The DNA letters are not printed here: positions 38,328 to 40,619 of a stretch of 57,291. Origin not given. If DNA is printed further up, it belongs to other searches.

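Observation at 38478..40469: Large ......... intein inserted in the Walker A P-loop of a T4SS VirB4-like ATPase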

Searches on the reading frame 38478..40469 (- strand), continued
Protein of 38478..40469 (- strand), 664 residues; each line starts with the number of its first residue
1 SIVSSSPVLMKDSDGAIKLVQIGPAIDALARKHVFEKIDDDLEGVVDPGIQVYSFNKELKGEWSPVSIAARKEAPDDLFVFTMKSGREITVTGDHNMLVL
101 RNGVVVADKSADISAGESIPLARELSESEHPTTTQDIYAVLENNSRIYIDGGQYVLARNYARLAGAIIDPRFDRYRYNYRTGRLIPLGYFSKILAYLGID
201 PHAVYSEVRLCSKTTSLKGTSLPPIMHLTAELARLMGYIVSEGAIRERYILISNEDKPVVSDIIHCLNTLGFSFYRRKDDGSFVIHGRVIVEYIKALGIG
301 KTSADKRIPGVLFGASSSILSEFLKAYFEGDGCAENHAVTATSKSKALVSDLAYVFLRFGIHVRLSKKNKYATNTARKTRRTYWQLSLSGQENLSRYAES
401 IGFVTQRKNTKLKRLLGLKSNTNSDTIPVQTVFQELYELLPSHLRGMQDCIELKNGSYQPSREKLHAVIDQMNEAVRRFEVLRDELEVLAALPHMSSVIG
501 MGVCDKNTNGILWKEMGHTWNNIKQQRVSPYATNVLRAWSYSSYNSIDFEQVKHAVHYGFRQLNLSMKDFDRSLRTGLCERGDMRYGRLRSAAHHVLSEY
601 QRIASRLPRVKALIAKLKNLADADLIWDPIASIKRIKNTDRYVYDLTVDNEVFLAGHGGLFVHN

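Call 46: find_related_loci(query=A3, collection=genome_contigs, flank=4000)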
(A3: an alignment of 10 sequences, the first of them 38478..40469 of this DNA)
Query A3 (664 aa) in genome_contigs; peptide patterns used: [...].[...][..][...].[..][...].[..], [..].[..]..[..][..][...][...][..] (x = any residue, [..] = any of these).
154 stretches matched a pattern; 85 encode a relative of the query (tblastn E <= 1e-3); the best 80 are kept; 80 distinct loci.
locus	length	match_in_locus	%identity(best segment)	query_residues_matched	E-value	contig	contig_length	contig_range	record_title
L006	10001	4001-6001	45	1-664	0e+0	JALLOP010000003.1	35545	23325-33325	Patescibacteria group bacterium AH-259-L07 AH-259-L07_NODE_3, whole genome shotgun sequence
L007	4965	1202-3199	44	1-664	0e+0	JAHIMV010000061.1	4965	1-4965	MAG: Patescibacteria group bacterium isolate KR13_N2.mb.83 KR13_N2.mb.83_k141_150231, whole genome shotgun sequence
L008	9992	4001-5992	45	1-664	0e+0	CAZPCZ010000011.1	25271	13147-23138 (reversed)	MAG TPA_asm: uncultured Gammaproteobacteria bacterium isolate binchicken_co21_406 genome assembly, contig: NODE_860_leng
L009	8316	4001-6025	44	1-664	0e+0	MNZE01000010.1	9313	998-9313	MAG: Parcubacteria group bacterium CG2_30_36_38 cg2_3.0_scaffold_7573_c, whole genome shotgun sequence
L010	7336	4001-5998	44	1-664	0e+0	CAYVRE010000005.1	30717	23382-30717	MAG TPA_asm: uncultured Candidatus Saccharibacteria bacterium isolate SRP178699_co1_238 genome assembly, contig: NODE_15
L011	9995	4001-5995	44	1-664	0e+0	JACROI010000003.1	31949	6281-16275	MAG: Candidatus Magasanikbacteria bacterium isolate NC_groundwater_1957_Pr3_S-0.2um_43_6 scaffold_124876, whole genome s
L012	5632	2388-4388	41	1-664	9e-172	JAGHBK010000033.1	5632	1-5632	MAG: bacterium isolate AUK254 PB_MBMC_208_c_000000000086, whole genome shotgun sequence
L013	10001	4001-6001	41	1-664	2e-167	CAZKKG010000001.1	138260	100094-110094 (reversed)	MAG TPA_asm: uncultured Candidatus Saccharibacteria bacterium isolate SRP178699_co1_415 genome assembly, contig: NODE_45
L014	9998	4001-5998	41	1-664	5e-166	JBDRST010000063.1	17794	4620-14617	MAG: bacterium isolate MEGAHIT-group-3.28 k141_853810, whole genome shotgun sequence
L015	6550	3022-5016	41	1-664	2e-167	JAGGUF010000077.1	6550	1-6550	MAG: bacterium isolate AUK067 PB_MBMC_021_c_000000000066, whole genome shotgun sequence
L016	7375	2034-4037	41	1-664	1e-164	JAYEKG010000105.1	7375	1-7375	MAG: Patescibacteria group bacterium isolate MAG143 MAG143_105, whole genome shotgun sequence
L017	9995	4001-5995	41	1-664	3e-164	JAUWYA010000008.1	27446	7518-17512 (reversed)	MAG: Candidatus Nealsonbacteria bacterium isolate CSMAG_2698 CSMAG_2698_k141_452666_length_27446_cov_8.9871, whole genom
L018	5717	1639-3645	42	1-664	1e-166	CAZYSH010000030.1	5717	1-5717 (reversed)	MAG TPA_asm: uncultured Candidatus Saccharibacteria bacterium isolate binchicken_co330_129 genome assembly, contig: NODE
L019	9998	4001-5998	39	1-664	2e-164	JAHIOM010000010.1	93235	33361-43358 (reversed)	MAG: Patescibacteria group bacterium isolate KR13_S3.mb.134 KR13_S3.mb.134_k141_170109, whole genome shotgun sequence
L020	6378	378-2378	40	1-664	3e-163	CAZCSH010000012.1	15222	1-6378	MAG TPA_asm: uncultured Candidatus Saccharibacteria bacterium isolate binchicken_co387_689 genome assembly, contig: NODE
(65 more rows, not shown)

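Call 54: search_protein_families(library=pfam, proteins=[P0129], max_evalue=0.01)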
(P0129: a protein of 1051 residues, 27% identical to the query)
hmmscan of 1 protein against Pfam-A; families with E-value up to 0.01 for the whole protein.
P0129 (1051 aa): 6 families
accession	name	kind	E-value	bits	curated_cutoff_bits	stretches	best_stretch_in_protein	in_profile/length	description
PF14528.11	LAGLIDADG_3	-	5.4e-23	81.5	22.5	2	485-573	2-82/82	LAGLIDADG-like domain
PF14890.11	Intein_splicing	-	1.7e-20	73.8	35.8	1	187-711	10-155/155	Intein splicing domain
PF01935.23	DUF87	-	3.7e-16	60.3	23.2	2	712-898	37-219/220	Helicase HerA, central domain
PF01381.28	HTH_3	-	1.2e-06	28.8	23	1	603-651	3-51/55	Helix-turn-helix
PF13560.12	HTH_31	-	0.0014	19.3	27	1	603-645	8-51/64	Helix-turn-helix domain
PF12846.13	AAA_10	-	0.005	16.4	27.5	0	934-1034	255-358/362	AAA-like domain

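Call 65: find_related_loci(query=A3, collection=viral_contigs, flank=5000)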
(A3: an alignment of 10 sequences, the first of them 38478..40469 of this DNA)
Query A3 (664 aa) in viral_contigs; peptide patterns used: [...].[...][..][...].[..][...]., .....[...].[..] (x = any residue, [..] = any of these).
168 stretches matched a pattern; 26 encode a relative of the query (tblastn E <= 1e-3); 26 distinct loci.
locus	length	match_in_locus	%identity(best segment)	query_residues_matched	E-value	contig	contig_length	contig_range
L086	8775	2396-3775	23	1-441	2e-19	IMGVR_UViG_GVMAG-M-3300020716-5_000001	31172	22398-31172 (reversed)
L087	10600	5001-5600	29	228-429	2e-17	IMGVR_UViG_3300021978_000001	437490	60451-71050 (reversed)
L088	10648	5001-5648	30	208-428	9e-17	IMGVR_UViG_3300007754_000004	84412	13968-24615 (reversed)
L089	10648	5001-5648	30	208-428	9e-17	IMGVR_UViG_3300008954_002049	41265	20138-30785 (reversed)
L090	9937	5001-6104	21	63-415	7e-16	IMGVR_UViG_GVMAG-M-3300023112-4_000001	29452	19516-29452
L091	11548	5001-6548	21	1-664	9e-16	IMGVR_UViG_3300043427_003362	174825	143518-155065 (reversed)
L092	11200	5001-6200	21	22-415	1e-14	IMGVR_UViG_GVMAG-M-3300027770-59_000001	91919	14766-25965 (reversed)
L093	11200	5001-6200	21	22-415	1e-14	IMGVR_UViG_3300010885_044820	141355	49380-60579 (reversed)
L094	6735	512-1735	22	18-415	1e-12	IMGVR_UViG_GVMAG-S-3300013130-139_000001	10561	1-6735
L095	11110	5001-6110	20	49-419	5e-12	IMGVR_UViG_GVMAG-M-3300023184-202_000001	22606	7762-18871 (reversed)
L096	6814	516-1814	20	9-433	8e-12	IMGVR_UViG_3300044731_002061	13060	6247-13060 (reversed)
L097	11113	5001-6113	20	49-420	5e-11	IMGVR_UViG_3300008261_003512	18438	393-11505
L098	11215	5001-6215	20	8-415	7e-11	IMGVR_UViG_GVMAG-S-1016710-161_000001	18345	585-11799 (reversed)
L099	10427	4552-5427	21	49-366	1e-10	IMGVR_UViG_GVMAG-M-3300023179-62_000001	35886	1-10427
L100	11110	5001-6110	21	49-419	2e-14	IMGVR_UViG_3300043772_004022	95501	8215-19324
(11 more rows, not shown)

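Call 66: search_dna_similar(query=window:38478-40469:-, collection=plasmids, mode=protein, max_evalue=0.001, max_rows=30)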
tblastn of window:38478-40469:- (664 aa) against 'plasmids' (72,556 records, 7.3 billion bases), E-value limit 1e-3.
Records with a match: 1; places in all: 1; records where one place covers at least 80% of the query: 0.
Best place of each record, by identity: <60% 1.
By first word of the organism name: Streptomyces 1.
By predicted mobility (MOB-suite, as given by PLSDB): non-mobilizable 1.
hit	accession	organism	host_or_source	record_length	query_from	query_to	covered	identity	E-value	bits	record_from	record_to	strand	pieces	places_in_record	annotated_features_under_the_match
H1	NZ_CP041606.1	Streptomyces sp. S1D4-14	Isolated strain,Microscale soil grain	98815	44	424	57%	24.3%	9e-16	89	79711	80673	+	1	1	LAGLIDADG family homing endonuclease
